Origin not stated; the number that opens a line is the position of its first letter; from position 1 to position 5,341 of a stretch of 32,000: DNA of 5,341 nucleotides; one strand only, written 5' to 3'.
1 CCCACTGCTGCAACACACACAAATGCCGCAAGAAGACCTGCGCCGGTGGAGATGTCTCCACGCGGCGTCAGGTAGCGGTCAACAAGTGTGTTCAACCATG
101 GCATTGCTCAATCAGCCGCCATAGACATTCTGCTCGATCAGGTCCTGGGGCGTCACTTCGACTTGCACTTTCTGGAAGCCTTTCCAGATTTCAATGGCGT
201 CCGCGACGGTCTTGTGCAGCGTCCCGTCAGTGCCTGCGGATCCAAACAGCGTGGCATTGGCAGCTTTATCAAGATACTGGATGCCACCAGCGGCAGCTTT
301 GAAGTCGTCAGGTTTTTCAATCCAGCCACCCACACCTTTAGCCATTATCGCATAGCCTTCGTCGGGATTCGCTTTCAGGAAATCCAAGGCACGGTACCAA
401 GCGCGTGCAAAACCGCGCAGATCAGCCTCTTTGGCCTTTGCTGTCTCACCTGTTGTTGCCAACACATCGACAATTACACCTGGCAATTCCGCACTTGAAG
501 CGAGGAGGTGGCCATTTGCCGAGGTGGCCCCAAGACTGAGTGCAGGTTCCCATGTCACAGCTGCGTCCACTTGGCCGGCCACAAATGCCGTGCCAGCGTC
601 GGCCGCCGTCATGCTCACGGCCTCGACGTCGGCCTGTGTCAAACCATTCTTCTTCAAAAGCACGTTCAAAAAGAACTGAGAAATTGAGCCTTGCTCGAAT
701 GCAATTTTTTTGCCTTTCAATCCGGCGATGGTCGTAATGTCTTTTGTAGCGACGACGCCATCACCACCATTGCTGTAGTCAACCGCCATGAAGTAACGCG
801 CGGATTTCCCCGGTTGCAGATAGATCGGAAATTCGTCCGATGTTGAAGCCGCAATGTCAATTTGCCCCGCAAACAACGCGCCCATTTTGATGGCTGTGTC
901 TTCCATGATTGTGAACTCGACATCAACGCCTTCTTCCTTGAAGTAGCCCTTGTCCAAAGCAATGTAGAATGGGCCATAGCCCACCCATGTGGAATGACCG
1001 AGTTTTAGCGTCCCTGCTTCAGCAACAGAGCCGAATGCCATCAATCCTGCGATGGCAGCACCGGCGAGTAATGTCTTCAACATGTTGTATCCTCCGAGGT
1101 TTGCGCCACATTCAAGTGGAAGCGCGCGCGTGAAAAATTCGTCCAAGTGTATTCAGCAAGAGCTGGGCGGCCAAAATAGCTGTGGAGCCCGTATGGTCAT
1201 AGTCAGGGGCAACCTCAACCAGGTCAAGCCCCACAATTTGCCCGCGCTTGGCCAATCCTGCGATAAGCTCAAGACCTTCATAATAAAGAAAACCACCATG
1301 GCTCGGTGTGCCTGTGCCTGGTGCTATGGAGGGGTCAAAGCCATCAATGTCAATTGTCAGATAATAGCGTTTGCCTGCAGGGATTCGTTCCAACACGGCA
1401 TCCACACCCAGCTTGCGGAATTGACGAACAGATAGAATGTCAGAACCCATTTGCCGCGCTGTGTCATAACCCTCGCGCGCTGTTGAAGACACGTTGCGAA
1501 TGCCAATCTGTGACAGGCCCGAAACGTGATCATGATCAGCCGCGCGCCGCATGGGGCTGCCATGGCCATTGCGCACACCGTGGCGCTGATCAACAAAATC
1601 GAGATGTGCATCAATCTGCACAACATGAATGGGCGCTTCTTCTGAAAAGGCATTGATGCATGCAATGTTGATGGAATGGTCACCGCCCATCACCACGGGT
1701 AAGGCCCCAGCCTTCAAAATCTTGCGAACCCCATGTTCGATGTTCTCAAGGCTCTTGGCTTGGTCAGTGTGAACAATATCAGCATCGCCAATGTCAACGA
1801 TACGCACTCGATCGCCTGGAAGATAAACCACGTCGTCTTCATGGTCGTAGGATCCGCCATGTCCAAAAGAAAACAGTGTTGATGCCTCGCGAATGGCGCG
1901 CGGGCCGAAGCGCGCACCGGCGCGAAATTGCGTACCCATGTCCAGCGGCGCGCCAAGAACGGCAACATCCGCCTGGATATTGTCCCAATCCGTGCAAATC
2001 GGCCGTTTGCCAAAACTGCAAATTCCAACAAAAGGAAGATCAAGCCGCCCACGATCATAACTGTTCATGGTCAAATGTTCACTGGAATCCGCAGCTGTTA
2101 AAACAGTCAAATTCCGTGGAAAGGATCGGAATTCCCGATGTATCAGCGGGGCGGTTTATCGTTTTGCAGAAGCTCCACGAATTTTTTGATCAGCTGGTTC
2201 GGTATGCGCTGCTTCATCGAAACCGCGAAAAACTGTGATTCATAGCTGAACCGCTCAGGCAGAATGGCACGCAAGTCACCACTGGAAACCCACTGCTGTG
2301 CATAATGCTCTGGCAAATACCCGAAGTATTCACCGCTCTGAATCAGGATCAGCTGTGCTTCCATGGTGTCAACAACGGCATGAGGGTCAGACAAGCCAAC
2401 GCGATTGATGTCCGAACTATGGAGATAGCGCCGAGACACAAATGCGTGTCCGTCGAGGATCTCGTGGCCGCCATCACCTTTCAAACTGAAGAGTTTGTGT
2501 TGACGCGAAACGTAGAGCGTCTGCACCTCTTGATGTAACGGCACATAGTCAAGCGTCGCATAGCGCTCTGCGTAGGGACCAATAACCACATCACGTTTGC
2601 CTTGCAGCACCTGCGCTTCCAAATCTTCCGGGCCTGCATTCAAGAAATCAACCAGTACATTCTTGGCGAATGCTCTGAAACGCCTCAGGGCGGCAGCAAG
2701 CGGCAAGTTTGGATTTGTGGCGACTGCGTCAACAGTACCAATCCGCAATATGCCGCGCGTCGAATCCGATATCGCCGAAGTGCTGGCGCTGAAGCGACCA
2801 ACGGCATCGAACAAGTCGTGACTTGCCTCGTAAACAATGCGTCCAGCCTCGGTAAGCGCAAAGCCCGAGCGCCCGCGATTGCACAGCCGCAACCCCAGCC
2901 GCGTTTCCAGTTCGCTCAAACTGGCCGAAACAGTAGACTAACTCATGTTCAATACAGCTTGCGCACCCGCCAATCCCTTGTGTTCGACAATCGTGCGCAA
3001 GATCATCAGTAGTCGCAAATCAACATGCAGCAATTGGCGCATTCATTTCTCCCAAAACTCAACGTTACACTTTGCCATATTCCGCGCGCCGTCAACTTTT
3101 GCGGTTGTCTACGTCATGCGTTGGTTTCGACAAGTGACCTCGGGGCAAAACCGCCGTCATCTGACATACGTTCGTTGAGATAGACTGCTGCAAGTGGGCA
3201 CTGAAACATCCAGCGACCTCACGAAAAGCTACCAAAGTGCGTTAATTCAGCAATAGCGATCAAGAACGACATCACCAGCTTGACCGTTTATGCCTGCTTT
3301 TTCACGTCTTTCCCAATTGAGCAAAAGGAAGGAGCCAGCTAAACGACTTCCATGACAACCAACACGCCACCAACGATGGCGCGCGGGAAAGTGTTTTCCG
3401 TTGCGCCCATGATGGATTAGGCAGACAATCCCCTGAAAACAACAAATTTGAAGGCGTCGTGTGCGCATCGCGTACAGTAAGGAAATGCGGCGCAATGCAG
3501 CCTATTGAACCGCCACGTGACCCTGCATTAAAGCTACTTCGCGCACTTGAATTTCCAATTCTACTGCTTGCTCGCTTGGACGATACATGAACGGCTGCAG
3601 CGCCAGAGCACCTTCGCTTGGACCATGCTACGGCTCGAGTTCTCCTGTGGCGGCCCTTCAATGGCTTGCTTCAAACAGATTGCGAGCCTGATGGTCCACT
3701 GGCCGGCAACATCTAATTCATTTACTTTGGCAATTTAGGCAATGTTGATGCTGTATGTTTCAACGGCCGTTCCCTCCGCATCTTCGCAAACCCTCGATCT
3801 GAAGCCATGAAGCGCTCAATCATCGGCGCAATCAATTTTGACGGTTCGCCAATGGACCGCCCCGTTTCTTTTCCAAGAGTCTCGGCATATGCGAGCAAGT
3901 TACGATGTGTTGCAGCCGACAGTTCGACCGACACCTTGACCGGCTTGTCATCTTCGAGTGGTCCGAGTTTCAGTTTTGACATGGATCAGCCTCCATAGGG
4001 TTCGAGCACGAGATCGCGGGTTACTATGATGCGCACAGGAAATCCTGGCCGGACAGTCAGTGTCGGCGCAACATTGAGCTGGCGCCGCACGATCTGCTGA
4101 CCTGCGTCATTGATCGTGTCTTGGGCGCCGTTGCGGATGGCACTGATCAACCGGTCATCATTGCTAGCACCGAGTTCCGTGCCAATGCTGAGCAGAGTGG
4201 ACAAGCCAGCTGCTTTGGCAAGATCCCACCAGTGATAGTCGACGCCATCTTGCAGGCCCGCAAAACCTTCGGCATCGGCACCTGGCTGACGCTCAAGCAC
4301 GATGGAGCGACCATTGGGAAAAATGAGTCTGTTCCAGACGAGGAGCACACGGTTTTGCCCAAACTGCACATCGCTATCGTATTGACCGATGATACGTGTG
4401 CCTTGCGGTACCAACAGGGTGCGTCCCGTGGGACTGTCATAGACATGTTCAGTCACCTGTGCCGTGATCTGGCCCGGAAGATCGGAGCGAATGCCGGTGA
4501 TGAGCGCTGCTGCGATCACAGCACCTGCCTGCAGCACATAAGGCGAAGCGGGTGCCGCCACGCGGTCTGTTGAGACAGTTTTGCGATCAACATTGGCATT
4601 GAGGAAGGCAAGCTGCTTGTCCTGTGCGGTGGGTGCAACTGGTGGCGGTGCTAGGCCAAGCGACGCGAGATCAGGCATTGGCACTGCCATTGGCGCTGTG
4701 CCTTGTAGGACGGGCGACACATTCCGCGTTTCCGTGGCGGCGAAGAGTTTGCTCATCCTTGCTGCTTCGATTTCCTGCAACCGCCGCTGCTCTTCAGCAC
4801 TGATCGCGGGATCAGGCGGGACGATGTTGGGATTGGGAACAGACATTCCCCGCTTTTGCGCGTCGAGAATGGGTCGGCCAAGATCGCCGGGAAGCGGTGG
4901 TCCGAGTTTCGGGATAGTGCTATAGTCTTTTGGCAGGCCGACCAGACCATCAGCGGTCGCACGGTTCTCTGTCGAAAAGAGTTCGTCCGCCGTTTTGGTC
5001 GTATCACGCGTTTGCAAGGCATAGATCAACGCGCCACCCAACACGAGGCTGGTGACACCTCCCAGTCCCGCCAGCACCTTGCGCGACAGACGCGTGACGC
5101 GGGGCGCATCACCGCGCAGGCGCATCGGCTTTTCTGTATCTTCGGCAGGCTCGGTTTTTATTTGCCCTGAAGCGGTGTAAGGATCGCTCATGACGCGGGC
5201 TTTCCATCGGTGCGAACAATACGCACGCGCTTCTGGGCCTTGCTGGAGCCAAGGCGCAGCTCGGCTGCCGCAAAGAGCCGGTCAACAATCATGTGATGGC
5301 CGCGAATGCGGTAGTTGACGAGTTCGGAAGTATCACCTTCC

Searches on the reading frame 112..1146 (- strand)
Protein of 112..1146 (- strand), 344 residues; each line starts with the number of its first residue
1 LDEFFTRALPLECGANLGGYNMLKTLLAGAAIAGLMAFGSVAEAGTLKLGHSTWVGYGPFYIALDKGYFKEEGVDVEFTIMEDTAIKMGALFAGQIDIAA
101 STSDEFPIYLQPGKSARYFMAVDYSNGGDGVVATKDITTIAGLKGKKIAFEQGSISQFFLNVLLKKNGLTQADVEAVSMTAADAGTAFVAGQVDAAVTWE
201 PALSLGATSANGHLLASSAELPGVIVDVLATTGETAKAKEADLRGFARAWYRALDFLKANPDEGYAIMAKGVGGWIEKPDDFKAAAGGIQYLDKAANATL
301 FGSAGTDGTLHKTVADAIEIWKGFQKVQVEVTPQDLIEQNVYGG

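Call 9: search_protein_families(library=pfam, proteins=[window:112-1146:-], max_evalue=0.001)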
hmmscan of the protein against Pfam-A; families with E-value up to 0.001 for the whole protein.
window:112-1146:- (344 aa): 4 families
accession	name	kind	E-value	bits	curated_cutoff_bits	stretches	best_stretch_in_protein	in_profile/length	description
PF09084.16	NMT1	-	8.7e-27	94.9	20.5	1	58-263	5-215/216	NMT1/THI5 like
PF13379.11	NMT1_2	-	1.7e-18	67.8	24.7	1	43-261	4-241/252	NMT1-like family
PF12974.12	Phosphonate-bd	-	7.5e-07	29.2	27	1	71-223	26-192/242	ABC transporter, phosphonate, periplasmic substrate-binding protein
PF04069.17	OpuAC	-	2.1e-05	24.7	21.2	1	62-207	17-185/257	Substrate binding domain of ABC-type glycine betaine transport system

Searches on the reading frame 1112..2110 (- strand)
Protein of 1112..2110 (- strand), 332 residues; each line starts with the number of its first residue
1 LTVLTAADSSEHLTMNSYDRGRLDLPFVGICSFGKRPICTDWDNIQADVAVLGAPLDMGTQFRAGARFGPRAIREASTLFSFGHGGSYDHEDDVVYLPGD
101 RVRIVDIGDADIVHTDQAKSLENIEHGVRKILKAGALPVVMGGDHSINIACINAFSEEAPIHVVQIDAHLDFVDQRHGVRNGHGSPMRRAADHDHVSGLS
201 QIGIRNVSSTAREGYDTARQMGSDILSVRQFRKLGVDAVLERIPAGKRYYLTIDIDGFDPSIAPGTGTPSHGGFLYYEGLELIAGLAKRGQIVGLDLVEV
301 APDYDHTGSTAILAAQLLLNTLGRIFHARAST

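Call 9: search_protein_families(library=pfam, proteins=[window:1112-2110:-], max_evalue=0.001)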
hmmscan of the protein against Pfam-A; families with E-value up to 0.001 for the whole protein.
window:1112-2110:- (332 aa): 1 family
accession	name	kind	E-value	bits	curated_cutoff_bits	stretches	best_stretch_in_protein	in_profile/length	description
PF00491.26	Arginase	-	1.1e-81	274.9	22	1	47-320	1-276/280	Arginase family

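Call 74: find_homologous_proteins(query=window:1112-2110:-, max_evalue=1e-50)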
Query window:1112-2110:- (332 aa): 8000 proteins with E <= 1e-50 among 8000 candidates; the best 120 are listed.
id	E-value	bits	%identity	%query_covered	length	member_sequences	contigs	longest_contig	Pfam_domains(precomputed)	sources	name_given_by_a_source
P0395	1.9e-201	686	93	97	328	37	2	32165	PF00491.27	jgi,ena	jgi:agmatinase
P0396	1.5e-198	677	89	99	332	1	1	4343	PF00491.27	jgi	jgi:agmatinase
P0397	1.4e-194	664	90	98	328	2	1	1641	PF00491.27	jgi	jgi:agmatinase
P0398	6.3e-189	645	89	95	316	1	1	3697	PF00491.27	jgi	jgi:agmatinase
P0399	1.6e-188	644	88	95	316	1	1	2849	PF00491.27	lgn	-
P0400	1.8e-188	643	89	95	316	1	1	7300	PF00491.27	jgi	jgi:agmatinase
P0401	2.0e-188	643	88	95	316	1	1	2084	PF00491.27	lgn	-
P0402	2.5e-188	643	88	95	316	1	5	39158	PF00491.27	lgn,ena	-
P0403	6.8e-188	642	88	95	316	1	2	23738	PF00491.27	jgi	jgi:agmatinase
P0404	8.7e-188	641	88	95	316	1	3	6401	PF00491.27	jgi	jgi:agmatinase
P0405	9.5e-188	641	89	95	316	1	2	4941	PF00491.27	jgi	jgi:agmatinase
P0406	1.1e-187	641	88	95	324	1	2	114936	PF00491.27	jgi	jgi:agmatinase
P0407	1.3e-187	641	88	95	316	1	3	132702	PF00491.27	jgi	jgi:agmatinase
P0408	1.8e-187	640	88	95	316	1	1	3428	PF00491.27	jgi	jgi:agmatinase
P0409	3.1e-187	639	88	95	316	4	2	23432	PF00491.27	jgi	jgi:agmatinase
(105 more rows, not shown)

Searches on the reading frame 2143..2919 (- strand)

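Call 9: search_protein_families(library=pfam, proteins=[window:2143-2919:-], max_evalue=0.001)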
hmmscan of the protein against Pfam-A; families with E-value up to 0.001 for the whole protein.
window:2143-2919:- (258 aa): 2 families
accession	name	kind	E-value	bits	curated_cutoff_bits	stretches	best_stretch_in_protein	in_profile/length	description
PF03466.25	LysR_substrate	-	1.8e-20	73.7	28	1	52-253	2-206/209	LysR substrate binding domain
PF00126.33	HTH_1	-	0.00039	20.8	26.6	1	2-27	35-60/60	Bacterial regulatory helix-turn-helix protein, lysR family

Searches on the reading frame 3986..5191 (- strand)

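Call 9: search_protein_families(library=pfam, proteins=[window:3986-5191:-], max_evalue=0.001)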
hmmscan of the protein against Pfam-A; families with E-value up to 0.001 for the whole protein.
window:3986-5191:- (401 aa): 1 family
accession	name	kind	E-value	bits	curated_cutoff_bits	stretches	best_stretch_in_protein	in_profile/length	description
PF03743.19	TrbI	-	9.9e-65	218.4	35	1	219-396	1-188/188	Bacterial conjugation TrbI-like protein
